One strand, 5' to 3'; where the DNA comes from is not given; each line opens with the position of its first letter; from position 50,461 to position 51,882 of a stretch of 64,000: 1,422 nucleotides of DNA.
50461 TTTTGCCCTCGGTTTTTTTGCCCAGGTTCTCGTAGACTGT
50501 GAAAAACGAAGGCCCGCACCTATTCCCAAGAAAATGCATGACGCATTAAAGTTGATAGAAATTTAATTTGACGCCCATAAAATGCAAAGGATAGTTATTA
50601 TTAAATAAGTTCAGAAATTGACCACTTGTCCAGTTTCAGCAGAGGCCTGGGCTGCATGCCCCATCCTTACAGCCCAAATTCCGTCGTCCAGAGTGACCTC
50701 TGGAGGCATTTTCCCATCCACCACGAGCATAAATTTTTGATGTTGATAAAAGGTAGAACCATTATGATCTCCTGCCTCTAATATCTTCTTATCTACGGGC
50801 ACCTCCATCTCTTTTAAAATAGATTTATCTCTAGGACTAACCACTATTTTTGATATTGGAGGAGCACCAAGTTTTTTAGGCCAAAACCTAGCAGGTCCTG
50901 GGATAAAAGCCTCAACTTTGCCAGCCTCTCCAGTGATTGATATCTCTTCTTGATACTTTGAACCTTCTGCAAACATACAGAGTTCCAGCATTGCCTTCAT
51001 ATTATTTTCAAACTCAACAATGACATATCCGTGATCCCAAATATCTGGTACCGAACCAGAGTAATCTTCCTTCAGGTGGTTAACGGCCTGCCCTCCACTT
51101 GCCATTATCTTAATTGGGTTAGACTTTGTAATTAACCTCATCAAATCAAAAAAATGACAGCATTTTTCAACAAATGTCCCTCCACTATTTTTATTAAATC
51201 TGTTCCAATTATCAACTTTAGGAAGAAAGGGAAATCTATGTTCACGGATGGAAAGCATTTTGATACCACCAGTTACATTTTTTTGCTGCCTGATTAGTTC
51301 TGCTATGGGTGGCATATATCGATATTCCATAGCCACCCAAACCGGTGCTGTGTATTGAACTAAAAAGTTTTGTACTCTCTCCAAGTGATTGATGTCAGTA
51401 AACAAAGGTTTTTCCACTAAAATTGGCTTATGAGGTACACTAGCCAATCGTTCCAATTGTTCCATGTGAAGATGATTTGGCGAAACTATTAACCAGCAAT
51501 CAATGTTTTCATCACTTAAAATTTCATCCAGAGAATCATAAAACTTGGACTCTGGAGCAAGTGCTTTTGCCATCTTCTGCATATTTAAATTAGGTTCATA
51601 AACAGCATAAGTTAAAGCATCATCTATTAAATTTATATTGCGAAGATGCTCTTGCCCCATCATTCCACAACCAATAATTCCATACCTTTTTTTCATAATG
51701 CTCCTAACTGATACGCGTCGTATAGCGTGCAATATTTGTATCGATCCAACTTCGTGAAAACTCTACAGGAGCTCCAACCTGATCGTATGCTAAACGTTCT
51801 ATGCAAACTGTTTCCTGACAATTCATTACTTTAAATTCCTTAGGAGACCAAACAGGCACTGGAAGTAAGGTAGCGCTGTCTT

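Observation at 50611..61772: Candidate sulfosugar oxidative-desulfonation locus joined to an agl-type alpha-glucoside importer, with no GH31 sulfoquinovosidase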

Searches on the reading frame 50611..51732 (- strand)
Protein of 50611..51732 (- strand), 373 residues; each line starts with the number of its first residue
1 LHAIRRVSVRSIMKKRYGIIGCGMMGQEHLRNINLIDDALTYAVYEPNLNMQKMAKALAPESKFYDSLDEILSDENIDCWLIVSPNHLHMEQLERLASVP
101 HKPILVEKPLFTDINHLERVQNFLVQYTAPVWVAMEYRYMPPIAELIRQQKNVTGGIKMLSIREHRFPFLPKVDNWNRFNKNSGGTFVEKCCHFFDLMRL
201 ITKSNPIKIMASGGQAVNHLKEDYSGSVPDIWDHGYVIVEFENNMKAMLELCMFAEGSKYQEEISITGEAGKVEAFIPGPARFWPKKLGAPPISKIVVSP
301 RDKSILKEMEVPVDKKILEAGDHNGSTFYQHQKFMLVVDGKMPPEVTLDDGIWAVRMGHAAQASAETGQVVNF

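Call 4: search_protein_families(library=pfam, proteins=[window:50611-51732:-])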
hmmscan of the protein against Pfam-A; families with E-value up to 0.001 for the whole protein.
window:50611-51732:- (373 aa): 3 families
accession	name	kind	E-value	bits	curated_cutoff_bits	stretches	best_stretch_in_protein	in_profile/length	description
PF02894.22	GFO_IDH_MocA_C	-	1.3e-23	84.4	22.9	1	153-372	8-217/218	Oxidoreductase family, C-terminal alpha/beta domain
PF01408.29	GFO_IDH_MocA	-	1.3e-18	68.2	24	1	16-133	2-118/120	Oxidoreductase family, NAD-binding Rossmann fold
PF22725.1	GFO_IDH_MocA_C3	-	1.8e-12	47.8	27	1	157-273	16-123/124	GFO/IDH/MocA C-terminal domain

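Call 5: search_protein_families(library=ncbifam, proteins=[window:50611-51732:-])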
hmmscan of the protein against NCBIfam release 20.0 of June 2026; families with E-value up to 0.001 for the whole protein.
window:50611-51732:- (373 aa): 6 families
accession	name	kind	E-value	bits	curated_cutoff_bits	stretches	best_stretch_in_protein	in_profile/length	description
TIGR04380.1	myo_inos_iolG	equivalog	4.1e-31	108.1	355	1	16-275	3-252/330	inositol 2-dehydrogenase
NF040723.1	UDP-GlcNAcDh_Arch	equivalog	9.5e-10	38.5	450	1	16-251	2-215/302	UDP-N-acetylglucosamine 3-dehydrogenase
NF052679.1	InsChiInosDhIolG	equivalog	6.9e-08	31.9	540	1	13-123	1-112/343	bifunctional inositol 2-dehydrogenase/D-chiro-inositol 1-dehydrogenase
NF058563.1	BT_2159_fam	equivalog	2.5e-07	30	650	1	17-125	3-110/350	disaccharide 3-dehydrogenase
NF041392.1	XylDh_Gfo6_Halo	equivalog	1.2e-06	27.6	350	1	65-274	71-274/350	D-xylose 1-dehydrogenase Gfo6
NF052479.1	LevoglcsnDh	equivalog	4e-06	25.8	650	1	62-146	59-142/386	levoglucosan dehydrogenase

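Call 9: search_solved_structures(query=window:50611-51732:-, max_evalue=0.00001, show_alignments=2)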
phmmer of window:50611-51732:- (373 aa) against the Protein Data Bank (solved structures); distinct sequences matched with E-value up to 0.00001: 23.
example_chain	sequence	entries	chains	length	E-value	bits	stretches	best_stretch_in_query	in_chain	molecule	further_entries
8zn9_A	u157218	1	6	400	1.2e-150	504.5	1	15-372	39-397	Oxidoreductase, putative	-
8qc2_A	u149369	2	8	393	1.1e-101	343.4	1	14-371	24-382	Gfo/Idh/MocA family oxidoreductase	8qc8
8qc3_A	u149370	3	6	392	7.3e-100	337.4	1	11-371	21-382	Oxidoreductase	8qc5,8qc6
3ezy_A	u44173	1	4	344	2.6e-18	69.1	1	14-273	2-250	Dehydrogenase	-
3cea_A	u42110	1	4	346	2.5e-15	59.2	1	15-209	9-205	Myo-inositol 2-dehydrogenase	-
4hkt_A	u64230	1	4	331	1.2e-12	50.4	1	13-275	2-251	Inositol 2-dehydrogenase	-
4mkx_A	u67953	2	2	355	1.8e-11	46.5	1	16-216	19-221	Inositol dehydrogenase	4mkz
4n54_A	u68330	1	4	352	2.3e-11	46.2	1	16-216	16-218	Inositol dehydrogenase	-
9m37_A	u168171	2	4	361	9.7e-11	44.1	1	16-225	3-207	P581a DgpA2 and isoorientin complex structure | Gfo/Idh/MocA family protein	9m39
3e18_A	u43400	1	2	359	9.7e-10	40.8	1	12-249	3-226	oxidoreductase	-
6o15_A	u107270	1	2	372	1.3e-09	40.4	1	16-115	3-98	Uncharacterized oxidoreductase YjhC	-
3euw_A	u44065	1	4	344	2.3e-09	39.6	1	16-218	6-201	Myo-inositol dehydrogenase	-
3mz0_A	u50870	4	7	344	1.6e-07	33.5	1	14-168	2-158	Inositol 2-dehydrogenase/D-chiro-inositol 3-dehydrogenase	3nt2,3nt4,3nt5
4l8v_A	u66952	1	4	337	2.7e-07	32.8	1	14-168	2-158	Inositol 2-dehydrogenase/D-chiro-inositol 3-dehydrogenase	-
4l9r_A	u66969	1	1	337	2.7e-07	32.8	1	14-168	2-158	Inositol 2-dehydrogenase/D-chiro-inositol 3-dehydrogenase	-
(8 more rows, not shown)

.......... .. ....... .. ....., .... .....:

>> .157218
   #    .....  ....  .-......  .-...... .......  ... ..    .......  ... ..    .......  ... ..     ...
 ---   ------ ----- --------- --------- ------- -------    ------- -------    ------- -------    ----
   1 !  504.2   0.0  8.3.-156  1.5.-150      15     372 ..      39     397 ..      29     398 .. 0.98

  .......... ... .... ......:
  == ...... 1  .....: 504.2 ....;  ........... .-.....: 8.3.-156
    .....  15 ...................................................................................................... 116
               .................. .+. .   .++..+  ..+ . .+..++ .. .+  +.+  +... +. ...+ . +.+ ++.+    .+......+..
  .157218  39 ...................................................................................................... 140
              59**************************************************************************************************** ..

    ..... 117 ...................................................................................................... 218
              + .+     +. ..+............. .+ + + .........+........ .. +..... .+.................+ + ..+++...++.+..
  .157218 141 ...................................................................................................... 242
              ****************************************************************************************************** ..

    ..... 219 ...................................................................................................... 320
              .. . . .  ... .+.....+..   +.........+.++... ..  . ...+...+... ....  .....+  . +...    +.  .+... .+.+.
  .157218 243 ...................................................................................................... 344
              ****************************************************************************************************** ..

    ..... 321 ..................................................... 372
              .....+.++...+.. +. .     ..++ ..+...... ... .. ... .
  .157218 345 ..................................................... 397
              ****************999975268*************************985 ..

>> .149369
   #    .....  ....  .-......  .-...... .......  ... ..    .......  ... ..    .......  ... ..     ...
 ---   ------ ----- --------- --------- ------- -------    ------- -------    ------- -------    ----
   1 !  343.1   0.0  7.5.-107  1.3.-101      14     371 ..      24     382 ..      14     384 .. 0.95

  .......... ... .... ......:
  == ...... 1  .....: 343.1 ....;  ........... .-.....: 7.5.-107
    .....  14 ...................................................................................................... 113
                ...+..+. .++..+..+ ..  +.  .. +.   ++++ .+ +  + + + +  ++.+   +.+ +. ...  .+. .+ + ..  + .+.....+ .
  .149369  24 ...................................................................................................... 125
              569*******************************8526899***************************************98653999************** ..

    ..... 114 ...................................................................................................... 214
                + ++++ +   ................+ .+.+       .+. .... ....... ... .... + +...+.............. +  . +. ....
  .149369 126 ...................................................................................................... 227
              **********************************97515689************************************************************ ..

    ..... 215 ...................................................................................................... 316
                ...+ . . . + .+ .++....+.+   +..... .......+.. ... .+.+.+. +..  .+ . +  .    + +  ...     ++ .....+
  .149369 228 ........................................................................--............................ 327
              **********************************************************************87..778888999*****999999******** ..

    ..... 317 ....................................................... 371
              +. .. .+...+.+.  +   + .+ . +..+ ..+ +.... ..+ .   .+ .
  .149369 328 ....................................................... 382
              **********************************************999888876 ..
